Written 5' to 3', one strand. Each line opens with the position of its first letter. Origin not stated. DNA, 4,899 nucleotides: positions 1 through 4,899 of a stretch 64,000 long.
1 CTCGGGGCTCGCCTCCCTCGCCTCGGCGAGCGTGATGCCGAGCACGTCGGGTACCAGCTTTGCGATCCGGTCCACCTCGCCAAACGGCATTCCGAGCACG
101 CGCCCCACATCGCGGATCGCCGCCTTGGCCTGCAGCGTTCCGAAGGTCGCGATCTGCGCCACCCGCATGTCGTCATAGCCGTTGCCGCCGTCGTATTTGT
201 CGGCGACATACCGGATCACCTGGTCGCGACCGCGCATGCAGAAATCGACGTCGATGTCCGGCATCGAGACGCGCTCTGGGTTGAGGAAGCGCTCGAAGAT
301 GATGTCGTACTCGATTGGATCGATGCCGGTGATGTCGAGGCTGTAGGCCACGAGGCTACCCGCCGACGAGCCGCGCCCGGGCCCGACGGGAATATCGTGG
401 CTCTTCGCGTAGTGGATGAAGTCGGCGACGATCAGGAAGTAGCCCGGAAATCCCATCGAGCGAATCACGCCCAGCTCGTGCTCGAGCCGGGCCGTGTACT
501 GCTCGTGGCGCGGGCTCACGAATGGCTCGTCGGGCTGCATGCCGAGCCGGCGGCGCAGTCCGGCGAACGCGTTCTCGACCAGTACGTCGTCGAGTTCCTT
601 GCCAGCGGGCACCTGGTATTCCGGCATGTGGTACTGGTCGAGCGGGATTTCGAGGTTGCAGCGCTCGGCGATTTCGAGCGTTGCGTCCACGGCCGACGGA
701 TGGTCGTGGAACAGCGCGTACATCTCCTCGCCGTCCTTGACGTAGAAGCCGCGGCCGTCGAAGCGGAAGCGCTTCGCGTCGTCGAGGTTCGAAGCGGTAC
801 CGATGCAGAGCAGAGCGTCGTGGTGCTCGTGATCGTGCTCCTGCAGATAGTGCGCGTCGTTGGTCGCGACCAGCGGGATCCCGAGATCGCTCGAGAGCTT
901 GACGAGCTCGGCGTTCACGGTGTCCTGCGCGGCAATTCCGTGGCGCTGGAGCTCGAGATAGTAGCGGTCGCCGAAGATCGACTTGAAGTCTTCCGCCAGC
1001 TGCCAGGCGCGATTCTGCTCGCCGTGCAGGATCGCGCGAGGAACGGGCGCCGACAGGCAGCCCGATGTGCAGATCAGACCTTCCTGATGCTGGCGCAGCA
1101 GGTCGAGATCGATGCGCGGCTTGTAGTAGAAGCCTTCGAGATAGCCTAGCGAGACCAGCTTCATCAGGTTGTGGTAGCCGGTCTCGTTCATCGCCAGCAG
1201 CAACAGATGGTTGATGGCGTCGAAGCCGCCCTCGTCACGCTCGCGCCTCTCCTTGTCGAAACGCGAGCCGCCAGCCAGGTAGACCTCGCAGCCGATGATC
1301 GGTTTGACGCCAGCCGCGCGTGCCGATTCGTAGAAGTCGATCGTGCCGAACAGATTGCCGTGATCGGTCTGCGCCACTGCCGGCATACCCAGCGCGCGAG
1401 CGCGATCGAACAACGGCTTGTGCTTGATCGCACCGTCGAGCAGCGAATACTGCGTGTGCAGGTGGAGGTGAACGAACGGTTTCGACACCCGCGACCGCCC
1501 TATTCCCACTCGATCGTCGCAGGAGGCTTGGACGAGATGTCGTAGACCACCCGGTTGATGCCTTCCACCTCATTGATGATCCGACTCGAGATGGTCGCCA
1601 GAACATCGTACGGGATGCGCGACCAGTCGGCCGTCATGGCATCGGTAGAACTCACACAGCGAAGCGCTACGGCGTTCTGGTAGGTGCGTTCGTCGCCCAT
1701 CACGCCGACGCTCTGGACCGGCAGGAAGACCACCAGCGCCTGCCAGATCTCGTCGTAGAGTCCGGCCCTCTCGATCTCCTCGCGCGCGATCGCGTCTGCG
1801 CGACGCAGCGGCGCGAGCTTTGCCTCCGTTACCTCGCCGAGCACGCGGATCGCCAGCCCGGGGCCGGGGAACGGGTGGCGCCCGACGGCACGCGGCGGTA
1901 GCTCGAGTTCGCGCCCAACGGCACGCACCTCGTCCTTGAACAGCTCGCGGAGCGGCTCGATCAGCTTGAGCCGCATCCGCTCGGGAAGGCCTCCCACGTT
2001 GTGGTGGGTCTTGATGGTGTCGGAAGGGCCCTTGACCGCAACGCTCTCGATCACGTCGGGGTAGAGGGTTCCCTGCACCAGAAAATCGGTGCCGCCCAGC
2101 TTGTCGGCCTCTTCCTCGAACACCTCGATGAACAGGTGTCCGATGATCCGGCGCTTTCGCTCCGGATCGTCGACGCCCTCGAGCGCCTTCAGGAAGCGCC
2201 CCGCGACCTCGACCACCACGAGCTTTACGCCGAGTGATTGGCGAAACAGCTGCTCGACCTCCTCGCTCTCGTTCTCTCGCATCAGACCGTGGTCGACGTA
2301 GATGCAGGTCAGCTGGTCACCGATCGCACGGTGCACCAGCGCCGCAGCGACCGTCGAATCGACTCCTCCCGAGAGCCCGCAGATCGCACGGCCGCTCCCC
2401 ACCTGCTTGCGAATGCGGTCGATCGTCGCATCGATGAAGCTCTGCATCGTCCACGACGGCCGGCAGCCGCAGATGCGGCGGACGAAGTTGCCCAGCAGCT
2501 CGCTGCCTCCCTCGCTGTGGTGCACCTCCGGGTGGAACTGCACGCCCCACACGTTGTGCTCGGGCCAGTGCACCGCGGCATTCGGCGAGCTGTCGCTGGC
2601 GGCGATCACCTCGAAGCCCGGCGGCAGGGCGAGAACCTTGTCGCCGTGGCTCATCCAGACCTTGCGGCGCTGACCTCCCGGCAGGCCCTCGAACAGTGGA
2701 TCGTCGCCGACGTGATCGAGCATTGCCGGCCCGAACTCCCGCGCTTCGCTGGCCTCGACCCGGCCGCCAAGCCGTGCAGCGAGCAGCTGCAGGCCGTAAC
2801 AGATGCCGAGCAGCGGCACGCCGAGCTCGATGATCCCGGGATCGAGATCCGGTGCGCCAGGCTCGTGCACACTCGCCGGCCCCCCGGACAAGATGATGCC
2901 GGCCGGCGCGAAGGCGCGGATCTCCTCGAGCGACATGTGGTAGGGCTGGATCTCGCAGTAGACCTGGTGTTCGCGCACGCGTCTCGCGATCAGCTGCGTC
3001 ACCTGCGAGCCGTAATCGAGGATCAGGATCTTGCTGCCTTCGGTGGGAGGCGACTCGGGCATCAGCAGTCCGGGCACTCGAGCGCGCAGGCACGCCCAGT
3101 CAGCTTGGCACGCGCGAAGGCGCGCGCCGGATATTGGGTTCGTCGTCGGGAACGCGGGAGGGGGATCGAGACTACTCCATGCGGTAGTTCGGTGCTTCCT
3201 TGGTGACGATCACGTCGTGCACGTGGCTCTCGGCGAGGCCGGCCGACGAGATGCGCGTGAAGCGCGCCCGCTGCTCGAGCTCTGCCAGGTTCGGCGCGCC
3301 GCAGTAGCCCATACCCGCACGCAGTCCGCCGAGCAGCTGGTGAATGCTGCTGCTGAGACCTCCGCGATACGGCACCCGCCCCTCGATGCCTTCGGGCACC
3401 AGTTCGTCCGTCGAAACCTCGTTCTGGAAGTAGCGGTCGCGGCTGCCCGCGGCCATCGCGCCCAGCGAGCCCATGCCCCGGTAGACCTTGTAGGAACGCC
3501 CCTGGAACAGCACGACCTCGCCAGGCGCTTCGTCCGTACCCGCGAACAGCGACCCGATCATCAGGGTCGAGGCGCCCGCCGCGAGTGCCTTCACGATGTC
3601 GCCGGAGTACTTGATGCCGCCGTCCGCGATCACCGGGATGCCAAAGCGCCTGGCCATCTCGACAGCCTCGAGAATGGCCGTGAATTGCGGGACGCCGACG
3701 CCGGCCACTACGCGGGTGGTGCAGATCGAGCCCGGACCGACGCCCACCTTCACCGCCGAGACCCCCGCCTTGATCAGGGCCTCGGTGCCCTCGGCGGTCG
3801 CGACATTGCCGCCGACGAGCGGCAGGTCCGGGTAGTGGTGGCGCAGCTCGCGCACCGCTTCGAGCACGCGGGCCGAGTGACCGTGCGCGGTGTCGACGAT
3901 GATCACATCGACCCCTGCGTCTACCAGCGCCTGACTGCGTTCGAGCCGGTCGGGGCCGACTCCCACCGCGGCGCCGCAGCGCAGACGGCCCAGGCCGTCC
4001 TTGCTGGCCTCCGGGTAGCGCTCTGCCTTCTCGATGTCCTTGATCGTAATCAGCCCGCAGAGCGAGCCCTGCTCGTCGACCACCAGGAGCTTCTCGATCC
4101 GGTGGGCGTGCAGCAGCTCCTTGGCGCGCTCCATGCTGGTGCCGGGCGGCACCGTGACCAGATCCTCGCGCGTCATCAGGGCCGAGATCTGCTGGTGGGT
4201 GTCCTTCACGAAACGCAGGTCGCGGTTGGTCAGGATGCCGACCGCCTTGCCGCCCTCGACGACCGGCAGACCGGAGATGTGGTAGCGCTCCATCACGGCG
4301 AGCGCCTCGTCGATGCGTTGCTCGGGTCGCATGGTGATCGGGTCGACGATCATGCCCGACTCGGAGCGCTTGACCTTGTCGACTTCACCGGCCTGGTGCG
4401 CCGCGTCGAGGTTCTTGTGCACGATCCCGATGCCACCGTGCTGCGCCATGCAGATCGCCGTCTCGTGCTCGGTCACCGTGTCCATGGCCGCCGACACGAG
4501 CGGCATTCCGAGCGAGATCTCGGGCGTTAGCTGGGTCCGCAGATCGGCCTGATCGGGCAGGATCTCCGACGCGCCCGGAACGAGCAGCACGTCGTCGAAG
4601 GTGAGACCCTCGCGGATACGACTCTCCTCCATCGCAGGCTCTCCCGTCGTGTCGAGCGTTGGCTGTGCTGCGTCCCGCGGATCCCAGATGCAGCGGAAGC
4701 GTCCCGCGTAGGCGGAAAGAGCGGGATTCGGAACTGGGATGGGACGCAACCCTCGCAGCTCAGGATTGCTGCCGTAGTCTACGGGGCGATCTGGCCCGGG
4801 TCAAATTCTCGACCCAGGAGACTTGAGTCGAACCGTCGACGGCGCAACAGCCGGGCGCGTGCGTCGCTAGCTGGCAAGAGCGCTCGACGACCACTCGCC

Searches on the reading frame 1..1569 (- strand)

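Call 30: search_protein_families(library=pfam, proteins=[window:1-1569:-], max_evalue=0.0001)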
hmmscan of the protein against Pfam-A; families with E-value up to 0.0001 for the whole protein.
window:1-1569:- (523 aa): 2 families
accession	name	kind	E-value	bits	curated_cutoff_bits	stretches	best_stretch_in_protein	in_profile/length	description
PF07733.18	DNA_pol3_alpha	-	7.1e-69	232.7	23.9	1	335-521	8-180/260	Bacterial DNA polymerase III alpha NTPase domain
PF02811.25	PHP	-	2.6e-58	197.4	26.4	1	34-210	1-164/164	PHP domain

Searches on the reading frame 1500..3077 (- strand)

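Call 30: search_protein_families(library=pfam, proteins=[window:1500-3077:-], max_evalue=0.0001)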
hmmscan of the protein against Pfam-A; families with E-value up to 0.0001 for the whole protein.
window:1500-3077:- (525 aa): 5 families
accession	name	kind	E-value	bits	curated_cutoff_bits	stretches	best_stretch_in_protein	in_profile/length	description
PF00958.27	GMP_synt_C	-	2.1e-45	153.1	27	1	433-524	1-92/92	GMP synthase C terminal domain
PF00117.34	GATase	-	1.6e-39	136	22.8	1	18-200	1-188/190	Glutamine amidotransferase class-I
PF02540.23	NAD_synthase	-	3.1e-09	36.8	21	1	224-294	14-84/242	NAD synthase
PF07722.19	Peptidase_C26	-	3.4e-09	37.3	20.5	1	82-184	101-219/219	Peptidase C26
PF06508.19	QueC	-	3e-05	24.1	22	0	230-292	1-61/210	Queuosine biosynthesis protein QueC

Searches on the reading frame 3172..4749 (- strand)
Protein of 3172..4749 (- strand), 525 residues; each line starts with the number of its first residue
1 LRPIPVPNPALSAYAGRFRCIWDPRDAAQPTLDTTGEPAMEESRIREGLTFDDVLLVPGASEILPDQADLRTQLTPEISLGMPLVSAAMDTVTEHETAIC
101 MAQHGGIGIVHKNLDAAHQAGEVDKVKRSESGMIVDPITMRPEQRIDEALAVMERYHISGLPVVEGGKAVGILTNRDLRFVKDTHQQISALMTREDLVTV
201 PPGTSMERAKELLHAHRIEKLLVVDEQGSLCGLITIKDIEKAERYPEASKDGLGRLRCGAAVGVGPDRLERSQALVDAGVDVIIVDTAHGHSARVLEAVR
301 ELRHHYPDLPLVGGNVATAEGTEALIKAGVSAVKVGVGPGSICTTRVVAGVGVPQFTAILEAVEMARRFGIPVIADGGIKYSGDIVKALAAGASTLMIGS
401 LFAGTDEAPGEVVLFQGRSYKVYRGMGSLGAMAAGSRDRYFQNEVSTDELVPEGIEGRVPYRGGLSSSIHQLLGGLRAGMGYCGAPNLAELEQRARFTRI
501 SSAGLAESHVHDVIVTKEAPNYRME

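Call 30: search_protein_families(library=pfam, proteins=[window:3172-4749:-], max_evalue=0.0001)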
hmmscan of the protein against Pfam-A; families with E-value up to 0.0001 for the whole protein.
window:3172-4749:- (525 aa): 6 families
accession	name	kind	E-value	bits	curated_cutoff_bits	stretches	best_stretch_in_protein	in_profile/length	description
PF00478.31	IMPDH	-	5.3e-160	532.5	25.6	1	48-511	1-345/345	IMP dehydrogenase / GMP reductase domain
PF00571.33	CBS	-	1.8e-25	89.5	24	2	189-242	2-54/57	CBS domain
PF01070.24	FMN_dh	-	1.7e-06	27.8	24.9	1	297-402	208-305/350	FMN-dependent dehydrogenase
PF03060.21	NMO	-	2.6e-06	27.5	28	1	358-412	187-235/331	Nitronate monooxygenase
PF00977.27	His_biosynth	-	2.3e-05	24.4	23.6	0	254-402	70-222/228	Histidine biosynthesis protein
PF01180.27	DHO_dh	-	2.8e-05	23.9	27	0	359-402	227-272/291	Dihydroorotate dehydrogenase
